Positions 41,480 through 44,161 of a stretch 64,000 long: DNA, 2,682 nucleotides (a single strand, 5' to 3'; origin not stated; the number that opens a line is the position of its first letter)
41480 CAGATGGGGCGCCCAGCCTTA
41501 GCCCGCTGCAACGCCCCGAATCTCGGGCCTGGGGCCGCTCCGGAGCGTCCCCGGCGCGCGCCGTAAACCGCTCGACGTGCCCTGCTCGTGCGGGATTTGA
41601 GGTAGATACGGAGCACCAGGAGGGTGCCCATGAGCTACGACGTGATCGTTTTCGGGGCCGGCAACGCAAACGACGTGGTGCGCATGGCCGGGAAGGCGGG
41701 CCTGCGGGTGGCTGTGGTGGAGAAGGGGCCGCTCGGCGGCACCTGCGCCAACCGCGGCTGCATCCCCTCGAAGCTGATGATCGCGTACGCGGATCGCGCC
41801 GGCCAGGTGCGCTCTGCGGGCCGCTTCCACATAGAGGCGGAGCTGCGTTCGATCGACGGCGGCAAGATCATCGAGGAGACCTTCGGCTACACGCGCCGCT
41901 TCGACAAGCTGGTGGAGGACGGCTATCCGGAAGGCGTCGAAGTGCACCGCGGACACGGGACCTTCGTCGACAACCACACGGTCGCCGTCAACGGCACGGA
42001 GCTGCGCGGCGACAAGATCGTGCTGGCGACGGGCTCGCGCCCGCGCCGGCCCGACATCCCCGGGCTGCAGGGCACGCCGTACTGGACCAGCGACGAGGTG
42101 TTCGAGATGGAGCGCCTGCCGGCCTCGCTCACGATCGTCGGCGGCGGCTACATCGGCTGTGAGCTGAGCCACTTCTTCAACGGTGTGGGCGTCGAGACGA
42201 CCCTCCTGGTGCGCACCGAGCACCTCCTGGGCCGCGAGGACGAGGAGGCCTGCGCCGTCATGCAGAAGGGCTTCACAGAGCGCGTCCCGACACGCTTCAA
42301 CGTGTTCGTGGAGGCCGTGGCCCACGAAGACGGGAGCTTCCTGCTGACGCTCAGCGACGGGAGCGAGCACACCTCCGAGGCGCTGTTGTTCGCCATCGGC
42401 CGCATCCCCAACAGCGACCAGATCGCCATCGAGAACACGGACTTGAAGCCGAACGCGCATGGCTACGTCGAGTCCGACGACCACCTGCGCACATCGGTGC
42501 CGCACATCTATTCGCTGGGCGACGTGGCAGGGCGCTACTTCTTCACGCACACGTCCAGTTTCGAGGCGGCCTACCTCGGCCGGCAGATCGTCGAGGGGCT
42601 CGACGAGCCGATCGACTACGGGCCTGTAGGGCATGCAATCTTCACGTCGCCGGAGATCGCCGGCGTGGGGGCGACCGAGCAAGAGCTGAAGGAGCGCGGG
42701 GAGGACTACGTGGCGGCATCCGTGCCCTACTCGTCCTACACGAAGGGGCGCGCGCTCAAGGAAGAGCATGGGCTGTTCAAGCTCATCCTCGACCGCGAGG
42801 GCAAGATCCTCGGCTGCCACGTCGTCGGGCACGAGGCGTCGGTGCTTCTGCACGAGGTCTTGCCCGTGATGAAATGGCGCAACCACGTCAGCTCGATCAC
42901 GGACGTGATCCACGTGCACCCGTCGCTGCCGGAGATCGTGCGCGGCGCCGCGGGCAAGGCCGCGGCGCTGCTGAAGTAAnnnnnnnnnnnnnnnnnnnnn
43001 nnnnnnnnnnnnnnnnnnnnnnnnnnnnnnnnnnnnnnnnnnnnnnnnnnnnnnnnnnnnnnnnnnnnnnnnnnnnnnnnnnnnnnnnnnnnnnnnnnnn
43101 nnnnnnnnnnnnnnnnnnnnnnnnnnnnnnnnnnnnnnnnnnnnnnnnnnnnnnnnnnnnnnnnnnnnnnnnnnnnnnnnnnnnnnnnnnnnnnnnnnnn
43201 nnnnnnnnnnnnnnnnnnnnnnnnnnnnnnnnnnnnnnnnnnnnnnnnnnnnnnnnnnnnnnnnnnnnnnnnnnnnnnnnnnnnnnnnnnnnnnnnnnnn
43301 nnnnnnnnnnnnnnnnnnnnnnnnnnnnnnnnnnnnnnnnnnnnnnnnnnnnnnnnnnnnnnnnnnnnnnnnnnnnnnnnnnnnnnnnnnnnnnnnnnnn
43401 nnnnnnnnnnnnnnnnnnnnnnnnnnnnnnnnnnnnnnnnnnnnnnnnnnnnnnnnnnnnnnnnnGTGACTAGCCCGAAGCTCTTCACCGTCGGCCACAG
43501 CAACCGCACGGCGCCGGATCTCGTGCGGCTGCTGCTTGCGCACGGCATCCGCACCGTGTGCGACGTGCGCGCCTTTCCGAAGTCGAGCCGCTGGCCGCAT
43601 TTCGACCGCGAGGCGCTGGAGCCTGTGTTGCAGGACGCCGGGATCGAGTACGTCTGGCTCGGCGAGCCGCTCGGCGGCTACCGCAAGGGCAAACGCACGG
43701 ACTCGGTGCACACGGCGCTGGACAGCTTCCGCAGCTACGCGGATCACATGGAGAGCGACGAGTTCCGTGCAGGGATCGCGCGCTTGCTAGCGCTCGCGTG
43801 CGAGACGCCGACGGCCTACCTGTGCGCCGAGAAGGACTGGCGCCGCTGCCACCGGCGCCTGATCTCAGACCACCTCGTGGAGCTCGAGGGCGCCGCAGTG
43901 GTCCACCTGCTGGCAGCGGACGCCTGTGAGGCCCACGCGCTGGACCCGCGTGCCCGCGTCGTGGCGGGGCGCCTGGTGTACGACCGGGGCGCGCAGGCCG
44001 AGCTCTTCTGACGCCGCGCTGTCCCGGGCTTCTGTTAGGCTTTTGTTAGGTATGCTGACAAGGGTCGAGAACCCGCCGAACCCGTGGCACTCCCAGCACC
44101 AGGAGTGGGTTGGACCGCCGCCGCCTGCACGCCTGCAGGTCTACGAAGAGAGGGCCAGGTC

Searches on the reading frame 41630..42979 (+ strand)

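Call 64: search_protein_families(library=ncbifam, max_evalue=1e-40, proteins=[L025:1272-2327:-, P0076, P0089, P0091, P0185, P0092, P0103])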
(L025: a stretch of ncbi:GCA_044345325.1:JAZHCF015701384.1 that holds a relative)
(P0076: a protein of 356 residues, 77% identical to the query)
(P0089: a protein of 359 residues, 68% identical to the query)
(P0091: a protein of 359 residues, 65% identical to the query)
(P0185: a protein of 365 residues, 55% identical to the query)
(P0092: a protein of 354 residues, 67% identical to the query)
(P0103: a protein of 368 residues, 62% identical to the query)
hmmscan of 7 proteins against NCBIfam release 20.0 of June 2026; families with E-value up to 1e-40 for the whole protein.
L025:1272-2327:- (352 aa): 8 families
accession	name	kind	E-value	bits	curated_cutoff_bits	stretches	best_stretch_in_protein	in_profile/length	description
NF011040.0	PRK14470.1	equivalog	1.7e-78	264.5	441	1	12-332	10-334/338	ribosomal RNA large subunit methyltransferase N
TIGR00048.1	rRNA_mod_RlmN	equivalog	4.3e-66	223.3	290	1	59-332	69-345/355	dual-specificity RNA methyltransferase RlmN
NF000424.4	CfrAB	exception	1.9e-51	175.4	530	1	54-330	53-337/338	Cfr family 23S rRNA (adenine(2503)-C(8))-methyltransferase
NF011034.0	PRK14464.1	equivalog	1.1e-49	169.1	422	1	64-337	68-334/348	RNA methyltransferase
TIGR04432.1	rSAM_Cfr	equivalog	1.2e-49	169.5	550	1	53-330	54-339/341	Cfr family 23S rRNA (adenine(2503)-C(8))-methyltransferase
NF011031.0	PRK14461.1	equivalog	1.3e-49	169.2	601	1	49-333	61-365/372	ribosomal RNA large subunit methyltransferase N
NF011024.0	PRK14453.1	equivalog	4e-49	167.7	468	1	56-332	59-343/348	23S rRNA (adenine(2503)-C(8))-methyltransferase Cfr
NF008396.0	PRK11194.1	equivalog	1.9e-42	145.5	633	1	61-334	77-358/379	dual-specificity RNA methyltransferase RlmN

P0076 (356 aa): 8 families
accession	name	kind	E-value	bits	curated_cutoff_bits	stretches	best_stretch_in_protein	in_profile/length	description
NF011040.0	PRK14470.1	equivalog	2.2e-81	274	441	1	14-336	12-334/338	ribosomal RNA large subunit methyltransferase N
TIGR00048.1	rRNA_mod_RlmN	equivalog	7.2e-69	232.4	290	1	46-337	53-346/355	dual-specificity RNA methyltransferase RlmN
NF000424.4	CfrAB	exception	9.7e-48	163.2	530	1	68-334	65-337/338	Cfr family 23S rRNA (adenine(2503)-C(8))-methyltransferase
NF011031.0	PRK14461.1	equivalog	7.1e-47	160.2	601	1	46-337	54-365/372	ribosomal RNA large subunit methyltransferase N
TIGR04432.1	rSAM_Cfr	equivalog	2e-46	158.8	550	1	65-334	62-339/341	Cfr family 23S rRNA (adenine(2503)-C(8))-methyltransferase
NF011024.0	PRK14453.1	equivalog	6.2e-46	157.2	468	1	69-336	70-343/348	23S rRNA (adenine(2503)-C(8))-methyltransferase Cfr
NF011034.0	PRK14464.1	equivalog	3.6e-45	154.3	422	1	70-339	70-332/348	RNA methyltransferase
NF008396.0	PRK11194.1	equivalog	4.9e-44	150.7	633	1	66-337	78-357/379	dual-specificity RNA methyltransferase RlmN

P0089 (359 aa): 8 families
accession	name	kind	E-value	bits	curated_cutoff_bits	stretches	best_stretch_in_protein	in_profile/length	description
NF011040.0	PRK14470.1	equivalog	1.3e-76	258.3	441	1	66-341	60-336/338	ribosomal RNA large subunit methyltransferase N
TIGR00048.1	rRNA_mod_RlmN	equivalog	1.7e-68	231.1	290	1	71-339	74-345/355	dual-specificity RNA methyltransferase RlmN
NF011034.0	PRK14464.1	equivalog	4.6e-49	167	422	1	73-340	70-330/348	RNA methyltransferase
NF011031.0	PRK14461.1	equivalog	1.7e-48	165.5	601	1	56-339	61-364/372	ribosomal RNA large subunit methyltransferase N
NF000424.4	CfrAB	exception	9.4e-48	163.3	530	1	70-337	64-337/338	Cfr family 23S rRNA (adenine(2503)-C(8))-methyltransferase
TIGR04432.1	rSAM_Cfr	equivalog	1.2e-46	159.6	550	1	31-337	26-339/341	Cfr family 23S rRNA (adenine(2503)-C(8))-methyltransferase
NF008396.0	PRK11194.1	equivalog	4.5e-46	157.4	633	1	70-339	79-356/379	dual-specificity RNA methyltransferase RlmN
NF011024.0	PRK14453.1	equivalog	1.5e-45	155.9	468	1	73-338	71-342/348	23S rRNA (adenine(2503)-C(8))-methyltransferase Cfr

P0091 (359 aa): 8 families
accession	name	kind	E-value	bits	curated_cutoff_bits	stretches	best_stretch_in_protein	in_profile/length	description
NF011040.0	PRK14470.1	equivalog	1.7e-78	264.5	441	1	66-339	60-334/338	ribosomal RNA large subunit methyltransferase N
TIGR00048.1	rRNA_mod_RlmN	equivalog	1.9e-69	234.3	290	1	70-339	70-345/355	dual-specificity RNA methyltransferase RlmN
NF011031.0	PRK14461.1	equivalog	6.7e-51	173.4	601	1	5-339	9-364/372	ribosomal RNA large subunit methyltransferase N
NF011034.0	PRK14464.1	equivalog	1.5e-49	168.7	422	1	73-344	70-334/348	RNA methyltransferase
NF008396.0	PRK11194.1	equivalog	2.1e-48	165.1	633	1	55-341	61-358/379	dual-specificity RNA methyltransferase RlmN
NF000424.4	CfrAB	exception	7.8e-45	153.7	530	1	74-337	68-337/338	Cfr family 23S rRNA (adenine(2503)-C(8))-methyltransferase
TIGR04432.1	rSAM_Cfr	equivalog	1.7e-43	149.2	550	1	78-337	74-339/341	Cfr family 23S rRNA (adenine(2503)-C(8))-methyltransferase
NF011024.0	PRK14453.1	equivalog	1.2e-42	146.4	468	1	77-338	75-342/348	23S rRNA (adenine(2503)-C(8))-methyltransferase Cfr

P0185 (365 aa): 8 families
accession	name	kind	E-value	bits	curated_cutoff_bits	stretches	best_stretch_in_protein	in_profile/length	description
TIGR00048.1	rRNA_mod_RlmN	equivalog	1.3e-79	267.7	290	1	25-347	26-346/355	dual-specificity RNA methyltransferase RlmN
NF011040.0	PRK14470.1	equivalog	5.3e-73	246.4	441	1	55-348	41-336/338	ribosomal RNA large subunit methyltransferase N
NF011031.0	PRK14461.1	equivalog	7.2e-59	199.7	601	1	3-349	7-367/372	ribosomal RNA large subunit methyltransferase N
NF000424.4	CfrAB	exception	7.7e-55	186.6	530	1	29-344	20-337/338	Cfr family 23S rRNA (adenine(2503)-C(8))-methyltransferase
NF008396.0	PRK11194.1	equivalog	7.2e-54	183.1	633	1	27-347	34-357/379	dual-specificity RNA methyltransferase RlmN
TIGR04432.1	rSAM_Cfr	equivalog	2.1e-52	178.5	550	1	27-344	20-339/341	Cfr family 23S rRNA (adenine(2503)-C(8))-methyltransferase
NF011024.0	PRK14453.1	equivalog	6.6e-52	176.9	468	1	29-347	24-344/348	23S rRNA (adenine(2503)-C(8))-methyltransferase Cfr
NF011034.0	PRK14464.1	equivalog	4e-51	173.8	422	1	76-349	67-332/348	RNA methyltransferase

P0092 (354 aa): 8 families
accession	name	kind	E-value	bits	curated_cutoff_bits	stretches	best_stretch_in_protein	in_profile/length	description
NF011040.0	PRK14470.1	equivalog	3.5e-76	256.9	441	1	19-333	19-333/338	ribosomal RNA large subunit methyltransferase N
TIGR00048.1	rRNA_mod_RlmN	equivalog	4e-72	243.1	290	1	64-337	72-348/355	dual-specificity RNA methyltransferase RlmN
NF011031.0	PRK14461.1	equivalog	1.7e-53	182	601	1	46-334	56-364/372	ribosomal RNA large subunit methyltransferase N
NF011034.0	PRK14464.1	equivalog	1e-51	175.8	422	1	65-341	67-336/348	RNA methyltransferase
NF000424.4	CfrAB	exception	3.7e-51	174.5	530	1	69-332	68-337/338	Cfr family 23S rRNA (adenine(2503)-C(8))-methyltransferase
NF008396.0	PRK11194.1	equivalog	8.2e-50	169.7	633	1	67-335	81-357/379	dual-specificity RNA methyltransferase RlmN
TIGR04432.1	rSAM_Cfr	equivalog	4.4e-49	167.6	550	1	71-332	72-339/341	Cfr family 23S rRNA (adenine(2503)-C(8))-methyltransferase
NF011024.0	PRK14453.1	equivalog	2.4e-48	165.2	468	1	71-332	74-341/348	23S rRNA (adenine(2503)-C(8))-methyltransferase Cfr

P0103 (368 aa): 8 families
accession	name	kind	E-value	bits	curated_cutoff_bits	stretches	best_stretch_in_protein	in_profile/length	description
NF011040.0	PRK14470.1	equivalog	2.2e-80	270.7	441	1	33-347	19-333/338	ribosomal RNA large subunit methyltransferase N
TIGR00048.1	rRNA_mod_RlmN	equivalog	1.5e-64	218.2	290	1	81-348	75-345/355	dual-specificity RNA methyltransferase RlmN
NF011031.0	PRK14461.1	equivalog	7.4e-54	183.2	601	1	53-347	51-363/372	ribosomal RNA large subunit methyltransferase N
NF000424.4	CfrAB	exception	7.1e-47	160.4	530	1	78-346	63-337/338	Cfr family 23S rRNA (adenine(2503)-C(8))-methyltransferase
TIGR04432.1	rSAM_Cfr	equivalog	6.3e-46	157.2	550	1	78-346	65-339/341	Cfr family 23S rRNA (adenine(2503)-C(8))-methyltransferase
NF011024.0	PRK14453.1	equivalog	8.2e-46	156.8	468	1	77-346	66-341/348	23S rRNA (adenine(2503)-C(8))-methyltransferase Cfr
NF011034.0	PRK14464.1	equivalog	1.5e-45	155.5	422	1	81-348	69-329/348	RNA methyltransferase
NF008396.0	PRK11194.1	equivalog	1.4e-41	142.6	633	1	82-347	82-355/379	dual-specificity RNA methyltransferase RlmN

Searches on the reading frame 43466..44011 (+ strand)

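Call 4: search_protein_families(library=ncbifam, max_evalue=1, proteins=[window:43466-44011:+])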
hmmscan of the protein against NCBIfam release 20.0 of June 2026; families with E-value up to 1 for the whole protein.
window:43466-44011:+ (181 aa): 1 family
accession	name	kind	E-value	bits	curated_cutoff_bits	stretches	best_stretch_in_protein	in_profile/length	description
NF004682.0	PRK06025.1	subfamily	0.14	11.2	568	1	140-168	275-303/417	acetyl-CoA C-acetyltransferase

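Call 5: search_protein_families(library=pfam, max_evalue=1, proteins=[window:43466-44011:+])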
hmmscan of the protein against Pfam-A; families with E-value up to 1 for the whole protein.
window:43466-44011:+ (181 aa): 3 families
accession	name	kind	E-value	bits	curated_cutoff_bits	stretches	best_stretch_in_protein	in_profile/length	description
PF04343.18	DUF488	-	7.1e-28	98.1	22.2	1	19-137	5-121/121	Domain of unknown function DUF488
PF22751.1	DUF488-N3a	-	6.4e-05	23.7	27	1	87-138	63-115/118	Active DUF488-N3 subclade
PF00291.31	PALP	-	0.12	12.1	35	1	70-167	199-291/295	Pyridoxal-phosphate dependent enzyme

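Call 64: search_protein_families(library=ncbifam, max_evalue=1e-40, proteins=[L025:1272-2327:-, P0076, P0089, P0091, P0185, P0092, P0103])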
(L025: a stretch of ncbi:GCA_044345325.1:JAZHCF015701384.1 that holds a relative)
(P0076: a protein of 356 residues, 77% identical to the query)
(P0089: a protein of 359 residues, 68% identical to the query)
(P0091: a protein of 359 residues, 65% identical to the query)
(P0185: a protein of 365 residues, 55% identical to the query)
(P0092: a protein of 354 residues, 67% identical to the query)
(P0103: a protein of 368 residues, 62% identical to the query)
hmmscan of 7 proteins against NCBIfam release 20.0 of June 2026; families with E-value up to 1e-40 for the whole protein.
L025:1272-2327:- (352 aa): 8 families
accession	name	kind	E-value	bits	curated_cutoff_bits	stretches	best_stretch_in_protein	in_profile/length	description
NF011040.0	PRK14470.1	equivalog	1.7e-78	264.5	441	1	12-332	10-334/338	ribosomal RNA large subunit methyltransferase N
TIGR00048.1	rRNA_mod_RlmN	equivalog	4.3e-66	223.3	290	1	59-332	69-345/355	dual-specificity RNA methyltransferase RlmN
NF000424.4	CfrAB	exception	1.9e-51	175.4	530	1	54-330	53-337/338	Cfr family 23S rRNA (adenine(2503)-C(8))-methyltransferase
NF011034.0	PRK14464.1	equivalog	1.1e-49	169.1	422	1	64-337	68-334/348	RNA methyltransferase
TIGR04432.1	rSAM_Cfr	equivalog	1.2e-49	169.5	550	1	53-330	54-339/341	Cfr family 23S rRNA (adenine(2503)-C(8))-methyltransferase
NF011031.0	PRK14461.1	equivalog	1.3e-49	169.2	601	1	49-333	61-365/372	ribosomal RNA large subunit methyltransferase N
NF011024.0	PRK14453.1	equivalog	4e-49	167.7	468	1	56-332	59-343/348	23S rRNA (adenine(2503)-C(8))-methyltransferase Cfr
NF008396.0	PRK11194.1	equivalog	1.9e-42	145.5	633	1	61-334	77-358/379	dual-specificity RNA methyltransferase RlmN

P0076 (356 aa): 8 families
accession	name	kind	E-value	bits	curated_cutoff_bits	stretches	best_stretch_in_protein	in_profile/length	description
NF011040.0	PRK14470.1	equivalog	2.2e-81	274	441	1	14-336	12-334/338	ribosomal RNA large subunit methyltransferase N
TIGR00048.1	rRNA_mod_RlmN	equivalog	7.2e-69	232.4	290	1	46-337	53-346/355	dual-specificity RNA methyltransferase RlmN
NF000424.4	CfrAB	exception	9.7e-48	163.2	530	1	68-334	65-337/338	Cfr family 23S rRNA (adenine(2503)-C(8))-methyltransferase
NF011031.0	PRK14461.1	equivalog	7.1e-47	160.2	601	1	46-337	54-365/372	ribosomal RNA large subunit methyltransferase N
TIGR04432.1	rSAM_Cfr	equivalog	2e-46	158.8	550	1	65-334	62-339/341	Cfr family 23S rRNA (adenine(2503)-C(8))-methyltransferase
NF011024.0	PRK14453.1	equivalog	6.2e-46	157.2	468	1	69-336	70-343/348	23S rRNA (adenine(2503)-C(8))-methyltransferase Cfr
NF011034.0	PRK14464.1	equivalog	3.6e-45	154.3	422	1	70-339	70-332/348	RNA methyltransferase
NF008396.0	PRK11194.1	equivalog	4.9e-44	150.7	633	1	66-337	78-357/379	dual-specificity RNA methyltransferase RlmN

P0089 (359 aa): 8 families
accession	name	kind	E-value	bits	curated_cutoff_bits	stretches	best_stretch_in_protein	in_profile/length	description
NF011040.0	PRK14470.1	equivalog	1.3e-76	258.3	441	1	66-341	60-336/338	ribosomal RNA large subunit methyltransferase N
TIGR00048.1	rRNA_mod_RlmN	equivalog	1.7e-68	231.1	290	1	71-339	74-345/355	dual-specificity RNA methyltransferase RlmN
NF011034.0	PRK14464.1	equivalog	4.6e-49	167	422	1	73-340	70-330/348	RNA methyltransferase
NF011031.0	PRK14461.1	equivalog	1.7e-48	165.5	601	1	56-339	61-364/372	ribosomal RNA large subunit methyltransferase N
NF000424.4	CfrAB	exception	9.4e-48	163.3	530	1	70-337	64-337/338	Cfr family 23S rRNA (adenine(2503)-C(8))-methyltransferase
TIGR04432.1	rSAM_Cfr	equivalog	1.2e-46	159.6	550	1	31-337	26-339/341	Cfr family 23S rRNA (adenine(2503)-C(8))-methyltransferase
NF008396.0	PRK11194.1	equivalog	4.5e-46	157.4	633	1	70-339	79-356/379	dual-specificity RNA methyltransferase RlmN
NF011024.0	PRK14453.1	equivalog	1.5e-45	155.9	468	1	73-338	71-342/348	23S rRNA (adenine(2503)-C(8))-methyltransferase Cfr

P0091 (359 aa): 8 families
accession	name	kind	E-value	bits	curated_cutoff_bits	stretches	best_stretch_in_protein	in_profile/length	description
NF011040.0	PRK14470.1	equivalog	1.7e-78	264.5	441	1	66-339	60-334/338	ribosomal RNA large subunit methyltransferase N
TIGR00048.1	rRNA_mod_RlmN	equivalog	1.9e-69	234.3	290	1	70-339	70-345/355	dual-specificity RNA methyltransferase RlmN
NF011031.0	PRK14461.1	equivalog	6.7e-51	173.4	601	1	5-339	9-364/372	ribosomal RNA large subunit methyltransferase N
NF011034.0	PRK14464.1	equivalog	1.5e-49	168.7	422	1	73-344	70-334/348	RNA methyltransferase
NF008396.0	PRK11194.1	equivalog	2.1e-48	165.1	633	1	55-341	61-358/379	dual-specificity RNA methyltransferase RlmN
NF000424.4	CfrAB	exception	7.8e-45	153.7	530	1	74-337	68-337/338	Cfr family 23S rRNA (adenine(2503)-C(8))-methyltransferase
TIGR04432.1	rSAM_Cfr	equivalog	1.7e-43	149.2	550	1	78-337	74-339/341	Cfr family 23S rRNA (adenine(2503)-C(8))-methyltransferase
NF011024.0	PRK14453.1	equivalog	1.2e-42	146.4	468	1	77-338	75-342/348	23S rRNA (adenine(2503)-C(8))-methyltransferase Cfr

P0185 (365 aa): 8 families
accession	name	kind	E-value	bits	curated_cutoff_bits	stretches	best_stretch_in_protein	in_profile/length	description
TIGR00048.1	rRNA_mod_RlmN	equivalog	1.3e-79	267.7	290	1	25-347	26-346/355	dual-specificity RNA methyltransferase RlmN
NF011040.0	PRK14470.1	equivalog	5.3e-73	246.4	441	1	55-348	41-336/338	ribosomal RNA large subunit methyltransferase N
NF011031.0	PRK14461.1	equivalog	7.2e-59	199.7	601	1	3-349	7-367/372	ribosomal RNA large subunit methyltransferase N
NF000424.4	CfrAB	exception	7.7e-55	186.6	530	1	29-344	20-337/338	Cfr family 23S rRNA (adenine(2503)-C(8))-methyltransferase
NF008396.0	PRK11194.1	equivalog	7.2e-54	183.1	633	1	27-347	34-357/379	dual-specificity RNA methyltransferase RlmN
TIGR04432.1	rSAM_Cfr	equivalog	2.1e-52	178.5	550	1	27-344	20-339/341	Cfr family 23S rRNA (adenine(2503)-C(8))-methyltransferase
NF011024.0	PRK14453.1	equivalog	6.6e-52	176.9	468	1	29-347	24-344/348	23S rRNA (adenine(2503)-C(8))-methyltransferase Cfr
NF011034.0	PRK14464.1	equivalog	4e-51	173.8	422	1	76-349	67-332/348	RNA methyltransferase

P0092 (354 aa): 8 families
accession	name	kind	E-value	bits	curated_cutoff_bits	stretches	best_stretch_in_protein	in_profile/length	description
NF011040.0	PRK14470.1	equivalog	3.5e-76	256.9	441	1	19-333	19-333/338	ribosomal RNA large subunit methyltransferase N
TIGR00048.1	rRNA_mod_RlmN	equivalog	4e-72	243.1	290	1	64-337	72-348/355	dual-specificity RNA methyltransferase RlmN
NF011031.0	PRK14461.1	equivalog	1.7e-53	182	601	1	46-334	56-364/372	ribosomal RNA large subunit methyltransferase N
NF011034.0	PRK14464.1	equivalog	1e-51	175.8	422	1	65-341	67-336/348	RNA methyltransferase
NF000424.4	CfrAB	exception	3.7e-51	174.5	530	1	69-332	68-337/338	Cfr family 23S rRNA (adenine(2503)-C(8))-methyltransferase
NF008396.0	PRK11194.1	equivalog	8.2e-50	169.7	633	1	67-335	81-357/379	dual-specificity RNA methyltransferase RlmN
TIGR04432.1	rSAM_Cfr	equivalog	4.4e-49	167.6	550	1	71-332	72-339/341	Cfr family 23S rRNA (adenine(2503)-C(8))-methyltransferase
NF011024.0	PRK14453.1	equivalog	2.4e-48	165.2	468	1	71-332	74-341/348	23S rRNA (adenine(2503)-C(8))-methyltransferase Cfr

P0103 (368 aa): 8 families
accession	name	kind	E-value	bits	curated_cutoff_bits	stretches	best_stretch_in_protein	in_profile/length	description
NF011040.0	PRK14470.1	equivalog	2.2e-80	270.7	441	1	33-347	19-333/338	ribosomal RNA large subunit methyltransferase N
TIGR00048.1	rRNA_mod_RlmN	equivalog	1.5e-64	218.2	290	1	81-348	75-345/355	dual-specificity RNA methyltransferase RlmN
NF011031.0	PRK14461.1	equivalog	7.4e-54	183.2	601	1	53-347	51-363/372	ribosomal RNA large subunit methyltransferase N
NF000424.4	CfrAB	exception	7.1e-47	160.4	530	1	78-346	63-337/338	Cfr family 23S rRNA (adenine(2503)-C(8))-methyltransferase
TIGR04432.1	rSAM_Cfr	equivalog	6.3e-46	157.2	550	1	78-346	65-339/341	Cfr family 23S rRNA (adenine(2503)-C(8))-methyltransferase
NF011024.0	PRK14453.1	equivalog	8.2e-46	156.8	468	1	77-346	66-341/348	23S rRNA (adenine(2503)-C(8))-methyltransferase Cfr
NF011034.0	PRK14464.1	equivalog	1.5e-45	155.5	422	1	81-348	69-329/348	RNA methyltransferase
NF008396.0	PRK11194.1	equivalog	1.4e-41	142.6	633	1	82-347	82-355/379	dual-specificity RNA methyltransferase RlmN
